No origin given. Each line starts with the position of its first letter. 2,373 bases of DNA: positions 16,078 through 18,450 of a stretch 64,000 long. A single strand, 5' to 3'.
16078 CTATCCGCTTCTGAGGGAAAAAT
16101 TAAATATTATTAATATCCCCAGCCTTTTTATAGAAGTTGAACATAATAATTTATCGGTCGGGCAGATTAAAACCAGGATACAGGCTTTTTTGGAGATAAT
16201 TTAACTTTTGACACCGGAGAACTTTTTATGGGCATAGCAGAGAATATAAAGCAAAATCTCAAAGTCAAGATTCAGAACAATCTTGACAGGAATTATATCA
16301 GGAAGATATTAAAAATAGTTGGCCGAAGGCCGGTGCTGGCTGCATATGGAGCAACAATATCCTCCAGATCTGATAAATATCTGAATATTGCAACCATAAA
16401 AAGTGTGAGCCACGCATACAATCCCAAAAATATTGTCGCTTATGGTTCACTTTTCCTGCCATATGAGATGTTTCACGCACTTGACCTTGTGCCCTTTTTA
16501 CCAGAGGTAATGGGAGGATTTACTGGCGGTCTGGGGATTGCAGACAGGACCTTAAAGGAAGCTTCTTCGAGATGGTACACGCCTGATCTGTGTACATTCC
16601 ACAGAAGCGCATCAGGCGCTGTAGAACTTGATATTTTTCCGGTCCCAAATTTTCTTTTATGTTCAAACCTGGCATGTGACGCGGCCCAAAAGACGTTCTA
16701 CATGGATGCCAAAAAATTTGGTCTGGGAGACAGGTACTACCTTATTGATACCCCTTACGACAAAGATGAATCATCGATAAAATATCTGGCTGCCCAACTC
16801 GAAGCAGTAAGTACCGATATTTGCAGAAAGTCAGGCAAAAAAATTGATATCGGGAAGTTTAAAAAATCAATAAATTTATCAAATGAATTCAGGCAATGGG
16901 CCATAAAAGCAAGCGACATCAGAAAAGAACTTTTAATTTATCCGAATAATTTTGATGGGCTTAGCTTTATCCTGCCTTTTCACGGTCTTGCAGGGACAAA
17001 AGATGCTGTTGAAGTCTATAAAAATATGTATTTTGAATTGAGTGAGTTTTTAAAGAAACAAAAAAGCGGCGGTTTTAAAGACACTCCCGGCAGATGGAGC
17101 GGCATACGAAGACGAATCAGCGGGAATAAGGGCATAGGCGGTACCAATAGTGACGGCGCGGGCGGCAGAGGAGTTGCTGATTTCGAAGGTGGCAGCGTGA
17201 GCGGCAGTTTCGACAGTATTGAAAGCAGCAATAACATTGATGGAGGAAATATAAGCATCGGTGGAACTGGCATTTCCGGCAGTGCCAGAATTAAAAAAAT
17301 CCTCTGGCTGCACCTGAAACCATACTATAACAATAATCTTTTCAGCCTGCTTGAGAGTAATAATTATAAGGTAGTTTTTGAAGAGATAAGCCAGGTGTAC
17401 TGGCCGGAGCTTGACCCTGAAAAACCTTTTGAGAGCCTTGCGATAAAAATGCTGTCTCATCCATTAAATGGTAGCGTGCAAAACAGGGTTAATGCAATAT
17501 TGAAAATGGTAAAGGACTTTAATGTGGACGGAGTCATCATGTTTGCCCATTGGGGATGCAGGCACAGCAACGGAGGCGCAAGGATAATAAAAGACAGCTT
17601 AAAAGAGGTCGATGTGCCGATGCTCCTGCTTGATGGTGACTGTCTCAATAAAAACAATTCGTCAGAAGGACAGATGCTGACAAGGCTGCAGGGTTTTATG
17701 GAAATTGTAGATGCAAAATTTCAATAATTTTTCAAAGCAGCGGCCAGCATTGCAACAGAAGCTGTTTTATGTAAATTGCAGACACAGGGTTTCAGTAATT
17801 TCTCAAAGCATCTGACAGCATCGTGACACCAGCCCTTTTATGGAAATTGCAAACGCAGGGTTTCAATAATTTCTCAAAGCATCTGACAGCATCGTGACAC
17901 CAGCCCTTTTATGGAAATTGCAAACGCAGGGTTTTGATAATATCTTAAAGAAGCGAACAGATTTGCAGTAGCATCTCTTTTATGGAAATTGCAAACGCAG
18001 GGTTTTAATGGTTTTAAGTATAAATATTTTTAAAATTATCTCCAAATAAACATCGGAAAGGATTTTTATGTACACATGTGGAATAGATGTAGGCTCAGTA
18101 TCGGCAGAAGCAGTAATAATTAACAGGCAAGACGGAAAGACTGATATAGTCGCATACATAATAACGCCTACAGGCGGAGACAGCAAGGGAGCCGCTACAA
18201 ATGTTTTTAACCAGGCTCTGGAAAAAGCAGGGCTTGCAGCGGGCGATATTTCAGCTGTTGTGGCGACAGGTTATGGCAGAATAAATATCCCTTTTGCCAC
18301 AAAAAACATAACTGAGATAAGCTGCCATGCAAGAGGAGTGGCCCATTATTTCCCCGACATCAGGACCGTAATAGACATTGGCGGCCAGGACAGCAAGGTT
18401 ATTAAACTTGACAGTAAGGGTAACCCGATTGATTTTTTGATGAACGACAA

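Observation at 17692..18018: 71-bp tandem repeat array copying the 3' end of the HgdA-like gene into the intergenic spacer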

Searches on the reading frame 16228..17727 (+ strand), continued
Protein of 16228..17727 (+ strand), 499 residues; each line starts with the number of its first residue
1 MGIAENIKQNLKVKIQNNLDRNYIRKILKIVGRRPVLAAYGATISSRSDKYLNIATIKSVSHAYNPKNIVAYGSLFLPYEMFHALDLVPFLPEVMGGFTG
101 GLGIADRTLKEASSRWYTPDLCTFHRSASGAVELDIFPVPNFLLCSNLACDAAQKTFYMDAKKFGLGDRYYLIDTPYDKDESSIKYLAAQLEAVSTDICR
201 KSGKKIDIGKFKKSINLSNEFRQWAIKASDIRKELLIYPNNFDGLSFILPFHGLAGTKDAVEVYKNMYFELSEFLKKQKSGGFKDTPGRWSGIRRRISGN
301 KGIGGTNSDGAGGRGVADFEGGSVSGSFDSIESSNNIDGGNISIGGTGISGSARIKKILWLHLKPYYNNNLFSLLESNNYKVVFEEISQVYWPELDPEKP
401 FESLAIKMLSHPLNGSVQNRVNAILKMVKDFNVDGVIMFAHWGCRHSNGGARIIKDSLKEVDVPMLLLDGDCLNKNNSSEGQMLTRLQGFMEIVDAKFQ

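Call 27: find_encoding_contigs(protein=P0004, flank=3000, max_places=3)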
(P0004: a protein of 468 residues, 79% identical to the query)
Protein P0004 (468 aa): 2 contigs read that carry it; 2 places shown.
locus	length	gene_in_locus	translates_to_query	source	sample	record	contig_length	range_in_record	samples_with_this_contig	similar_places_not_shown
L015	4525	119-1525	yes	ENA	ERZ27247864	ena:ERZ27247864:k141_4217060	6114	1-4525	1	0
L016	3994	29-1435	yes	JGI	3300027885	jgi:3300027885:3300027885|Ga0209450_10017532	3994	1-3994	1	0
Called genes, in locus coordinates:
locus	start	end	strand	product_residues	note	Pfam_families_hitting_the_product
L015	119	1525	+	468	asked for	PF06050:HGD-D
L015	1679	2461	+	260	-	PF01869:BcrAD_BadFG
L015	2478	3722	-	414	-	PF01960:ArgJ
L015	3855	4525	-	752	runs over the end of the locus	?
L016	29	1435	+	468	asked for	PF06050:HGD-D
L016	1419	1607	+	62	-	-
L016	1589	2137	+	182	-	PF01869:BcrAD_BadFG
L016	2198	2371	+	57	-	PF01869:BcrAD_BadFG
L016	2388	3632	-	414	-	PF01960:ArgJ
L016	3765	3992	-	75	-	?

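Call 38: search_protein_families(library=ncbifam, proteins=[window:16228-17727:+])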
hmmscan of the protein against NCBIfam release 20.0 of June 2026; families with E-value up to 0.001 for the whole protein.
window:16228-17727:+ (499 aa): 5 families
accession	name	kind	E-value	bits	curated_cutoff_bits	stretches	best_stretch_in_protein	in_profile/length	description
NF052455.1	HyiscapDhHadB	equivalog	3.4e-21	75.4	750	2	62-280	21-247/398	(R)-2-hydroxyisocaproyl-CoA dehydratase subunit alpha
NF040772.1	double_cubane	equivalog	9.4e-17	61.1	350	2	399-493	278-371/372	double-cubane-cluster-containing anaerobic reductase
TIGR02260.1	benz_CoA_red_B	equivalog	2.2e-10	39.8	486.55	1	80-279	43-254/413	benzoyl-CoA reductase subunit B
TIGR03191.1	benz_CoA_bzdO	equivalog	2.7e-08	33.5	448.6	0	421-494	350-423/430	benzoyl-CoA reductase, bzd-type, subunit O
NF052456.1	HyiscapDhHadC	equivalog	5.4e-08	32.1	700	1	418-493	299-371/372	(R)-2-hydroxyisocaproyl-CoA dehydratase subunit beta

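Call 53: list_cluster_members(proteins=[P0001])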
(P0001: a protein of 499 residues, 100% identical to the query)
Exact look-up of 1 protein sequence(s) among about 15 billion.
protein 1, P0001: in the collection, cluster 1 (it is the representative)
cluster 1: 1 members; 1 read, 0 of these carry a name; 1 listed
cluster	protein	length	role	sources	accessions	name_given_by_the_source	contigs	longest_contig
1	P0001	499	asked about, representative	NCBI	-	-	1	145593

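Call 62: find_encoding_contigs(protein=P0005, flank=1500, max_places=2)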
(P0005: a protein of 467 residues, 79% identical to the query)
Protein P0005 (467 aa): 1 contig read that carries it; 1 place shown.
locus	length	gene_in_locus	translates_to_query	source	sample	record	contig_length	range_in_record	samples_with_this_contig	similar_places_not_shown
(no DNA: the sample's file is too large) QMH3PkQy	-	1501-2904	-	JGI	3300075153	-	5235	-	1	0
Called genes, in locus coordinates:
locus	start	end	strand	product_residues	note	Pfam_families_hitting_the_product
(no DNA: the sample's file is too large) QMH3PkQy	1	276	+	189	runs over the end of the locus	PF10646:Germane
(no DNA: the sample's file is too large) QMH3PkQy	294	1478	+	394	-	PF06050:HGD-D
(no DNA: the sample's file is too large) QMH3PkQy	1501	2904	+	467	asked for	PF06050:HGD-D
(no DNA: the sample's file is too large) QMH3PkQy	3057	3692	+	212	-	?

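Call 63: find_encoding_contigs(protein=P0007, flank=1500, max_places=2)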
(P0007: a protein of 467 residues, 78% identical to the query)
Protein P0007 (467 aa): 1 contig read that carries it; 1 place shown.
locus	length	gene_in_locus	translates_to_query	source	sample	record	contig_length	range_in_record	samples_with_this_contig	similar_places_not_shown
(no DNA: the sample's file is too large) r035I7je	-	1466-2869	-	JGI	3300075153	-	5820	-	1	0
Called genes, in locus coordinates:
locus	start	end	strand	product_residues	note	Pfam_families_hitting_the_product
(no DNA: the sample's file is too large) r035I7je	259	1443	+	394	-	PF06050:HGD-D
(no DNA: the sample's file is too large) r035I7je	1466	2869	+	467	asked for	PF06050:HGD-D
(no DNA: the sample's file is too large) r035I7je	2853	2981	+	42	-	-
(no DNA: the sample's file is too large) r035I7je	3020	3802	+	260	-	PF01869:BcrAD_BadFG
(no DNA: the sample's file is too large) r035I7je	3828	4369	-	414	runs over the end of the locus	PF01960:ArgJ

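Call 64: find_encoding_contigs(protein=P0009, flank=1500, max_places=3)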
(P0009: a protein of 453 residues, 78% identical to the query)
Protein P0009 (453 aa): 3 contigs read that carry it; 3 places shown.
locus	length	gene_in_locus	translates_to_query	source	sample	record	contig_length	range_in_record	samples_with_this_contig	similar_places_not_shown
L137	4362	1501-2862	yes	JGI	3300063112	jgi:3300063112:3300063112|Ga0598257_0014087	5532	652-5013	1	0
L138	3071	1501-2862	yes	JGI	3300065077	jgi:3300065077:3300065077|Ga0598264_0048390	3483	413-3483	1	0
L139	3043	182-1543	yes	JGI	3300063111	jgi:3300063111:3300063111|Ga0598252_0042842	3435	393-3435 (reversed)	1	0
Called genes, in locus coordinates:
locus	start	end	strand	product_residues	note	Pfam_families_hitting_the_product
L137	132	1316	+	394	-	PF06050:HGD-D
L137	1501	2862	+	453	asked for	PF06050:HGD-D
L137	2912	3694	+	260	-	PF01869:BcrAD_BadFG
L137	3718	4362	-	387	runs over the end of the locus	?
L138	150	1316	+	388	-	PF06050:HGD-D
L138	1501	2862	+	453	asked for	PF06050:HGD-D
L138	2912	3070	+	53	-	?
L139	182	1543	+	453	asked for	PF06050:HGD-D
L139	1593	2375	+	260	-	PF01869:BcrAD_BadFG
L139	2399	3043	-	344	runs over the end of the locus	?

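Call 65: find_encoding_contigs(protein=P0002, flank=1500, max_places=2)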
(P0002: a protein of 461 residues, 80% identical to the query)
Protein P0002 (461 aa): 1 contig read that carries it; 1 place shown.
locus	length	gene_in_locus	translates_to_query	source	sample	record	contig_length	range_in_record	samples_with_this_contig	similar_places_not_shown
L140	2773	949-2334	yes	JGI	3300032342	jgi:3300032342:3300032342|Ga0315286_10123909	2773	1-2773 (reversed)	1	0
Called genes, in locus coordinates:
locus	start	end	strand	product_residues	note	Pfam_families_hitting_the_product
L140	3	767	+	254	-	?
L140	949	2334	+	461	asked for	PF06050:HGD-D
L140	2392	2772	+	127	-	?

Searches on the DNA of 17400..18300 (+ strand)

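Call 32: search_rna_families(source=window, start=17400, end=18300, threshold=evalue, max_evalue=5)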
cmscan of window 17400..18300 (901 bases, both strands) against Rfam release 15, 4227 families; matches with E-value up to 5: 1.
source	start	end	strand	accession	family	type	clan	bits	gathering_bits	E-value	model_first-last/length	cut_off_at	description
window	17994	18130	+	RF01471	rliB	Gene; sRNA;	-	15.8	40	1.4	1-360/360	no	Listeria sRNA rliB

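Call 76: search_dna_similar(query=window:17728-18067:+, collection=plasmids, mode=distant, max_rows=5)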
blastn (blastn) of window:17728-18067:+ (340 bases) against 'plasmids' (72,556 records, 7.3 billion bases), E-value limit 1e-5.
No match.

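Call 77: search_dna_similar(query=window:17728-18067:+, collection=phages, mode=distant, max_rows=5)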
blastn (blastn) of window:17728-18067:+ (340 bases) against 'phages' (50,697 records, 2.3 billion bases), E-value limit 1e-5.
No match.
